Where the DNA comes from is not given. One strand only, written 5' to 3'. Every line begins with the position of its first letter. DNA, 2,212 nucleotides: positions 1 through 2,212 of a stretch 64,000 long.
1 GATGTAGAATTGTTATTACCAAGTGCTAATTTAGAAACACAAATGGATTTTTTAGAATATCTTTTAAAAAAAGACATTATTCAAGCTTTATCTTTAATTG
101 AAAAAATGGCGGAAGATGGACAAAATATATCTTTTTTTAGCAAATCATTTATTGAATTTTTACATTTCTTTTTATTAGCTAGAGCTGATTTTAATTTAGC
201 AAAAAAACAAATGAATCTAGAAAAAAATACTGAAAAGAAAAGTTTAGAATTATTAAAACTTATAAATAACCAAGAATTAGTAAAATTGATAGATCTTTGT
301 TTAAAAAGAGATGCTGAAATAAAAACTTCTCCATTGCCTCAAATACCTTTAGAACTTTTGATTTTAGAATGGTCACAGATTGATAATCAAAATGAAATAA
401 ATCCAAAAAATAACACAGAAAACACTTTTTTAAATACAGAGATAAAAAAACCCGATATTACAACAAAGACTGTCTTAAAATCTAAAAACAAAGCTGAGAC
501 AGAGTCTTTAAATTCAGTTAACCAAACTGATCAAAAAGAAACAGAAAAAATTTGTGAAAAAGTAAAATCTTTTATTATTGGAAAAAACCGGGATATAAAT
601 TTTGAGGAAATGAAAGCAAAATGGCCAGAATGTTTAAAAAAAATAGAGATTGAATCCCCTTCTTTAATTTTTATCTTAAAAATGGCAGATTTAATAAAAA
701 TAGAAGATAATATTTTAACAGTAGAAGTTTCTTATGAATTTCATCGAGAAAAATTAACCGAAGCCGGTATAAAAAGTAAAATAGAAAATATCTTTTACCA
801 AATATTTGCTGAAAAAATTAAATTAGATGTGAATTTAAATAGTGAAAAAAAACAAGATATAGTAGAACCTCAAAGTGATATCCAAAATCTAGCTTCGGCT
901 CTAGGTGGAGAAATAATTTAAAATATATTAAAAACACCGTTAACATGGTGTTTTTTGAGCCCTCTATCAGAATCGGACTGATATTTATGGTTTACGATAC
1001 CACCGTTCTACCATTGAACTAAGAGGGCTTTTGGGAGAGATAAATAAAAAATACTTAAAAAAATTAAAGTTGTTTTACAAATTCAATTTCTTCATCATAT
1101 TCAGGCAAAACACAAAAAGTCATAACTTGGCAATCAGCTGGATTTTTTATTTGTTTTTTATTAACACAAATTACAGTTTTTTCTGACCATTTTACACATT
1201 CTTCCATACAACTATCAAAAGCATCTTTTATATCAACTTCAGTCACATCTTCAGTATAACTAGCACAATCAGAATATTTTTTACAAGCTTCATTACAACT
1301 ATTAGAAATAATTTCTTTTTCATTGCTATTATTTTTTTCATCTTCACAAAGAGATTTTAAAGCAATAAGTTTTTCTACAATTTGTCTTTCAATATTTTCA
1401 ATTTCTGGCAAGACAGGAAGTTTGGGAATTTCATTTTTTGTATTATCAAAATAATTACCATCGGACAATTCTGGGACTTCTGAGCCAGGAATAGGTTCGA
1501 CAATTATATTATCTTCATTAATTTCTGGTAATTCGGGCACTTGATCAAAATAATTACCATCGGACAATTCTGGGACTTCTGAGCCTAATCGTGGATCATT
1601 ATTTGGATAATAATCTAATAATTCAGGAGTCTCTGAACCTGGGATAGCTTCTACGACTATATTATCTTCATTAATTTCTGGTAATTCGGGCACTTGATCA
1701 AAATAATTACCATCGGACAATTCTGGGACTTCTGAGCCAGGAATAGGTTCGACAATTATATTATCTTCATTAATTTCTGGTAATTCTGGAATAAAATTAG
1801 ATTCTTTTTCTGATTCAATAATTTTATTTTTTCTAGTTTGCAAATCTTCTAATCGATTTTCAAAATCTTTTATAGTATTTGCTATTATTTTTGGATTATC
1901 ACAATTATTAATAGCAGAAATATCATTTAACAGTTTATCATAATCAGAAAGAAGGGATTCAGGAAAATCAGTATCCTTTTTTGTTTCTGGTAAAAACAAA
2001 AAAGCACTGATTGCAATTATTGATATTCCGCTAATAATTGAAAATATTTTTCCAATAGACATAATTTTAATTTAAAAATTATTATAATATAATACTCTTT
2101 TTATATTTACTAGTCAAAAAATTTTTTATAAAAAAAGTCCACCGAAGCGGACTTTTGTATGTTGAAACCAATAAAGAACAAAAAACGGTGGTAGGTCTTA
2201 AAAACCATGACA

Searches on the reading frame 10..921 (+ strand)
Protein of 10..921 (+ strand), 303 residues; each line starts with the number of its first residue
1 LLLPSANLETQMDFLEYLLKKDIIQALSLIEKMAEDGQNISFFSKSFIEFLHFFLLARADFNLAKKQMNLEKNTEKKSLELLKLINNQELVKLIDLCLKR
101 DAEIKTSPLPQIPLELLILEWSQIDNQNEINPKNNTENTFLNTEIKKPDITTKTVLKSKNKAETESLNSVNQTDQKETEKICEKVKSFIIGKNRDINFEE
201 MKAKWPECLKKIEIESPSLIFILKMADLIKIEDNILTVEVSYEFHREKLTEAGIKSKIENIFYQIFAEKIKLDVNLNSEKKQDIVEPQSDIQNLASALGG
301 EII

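Call 14: search_protein_families(library=pfam, proteins=[window:10-921:+], max_evalue=0.001)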
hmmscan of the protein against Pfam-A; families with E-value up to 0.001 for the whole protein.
window:10-921:+ (303 aa): 2 families
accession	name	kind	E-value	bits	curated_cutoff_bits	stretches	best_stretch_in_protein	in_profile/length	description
PF12169.13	DNA_pol3_gamma3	-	8.9e-10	38.9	24.4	1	7-120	14-126/143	DNA polymerase III subunits gamma and tau domain III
PF20964.2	DnaX_C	-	0.00013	22.3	26.2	1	197-288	8-99/113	DNA polymerase III subunit tau, C-terminal domain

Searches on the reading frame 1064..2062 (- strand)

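Call 14: search_protein_families(library=pfam, proteins=[window:1064-2062:-], max_evalue=0.001)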
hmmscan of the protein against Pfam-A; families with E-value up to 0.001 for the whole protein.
window:1064-2062:- (332 aa): 1 family
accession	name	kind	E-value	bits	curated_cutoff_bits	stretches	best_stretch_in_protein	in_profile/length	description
PF22652.1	DUF7006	-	5.8e-05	23.7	27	0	216-271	43-99/112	Family of unknown function (DUF7006)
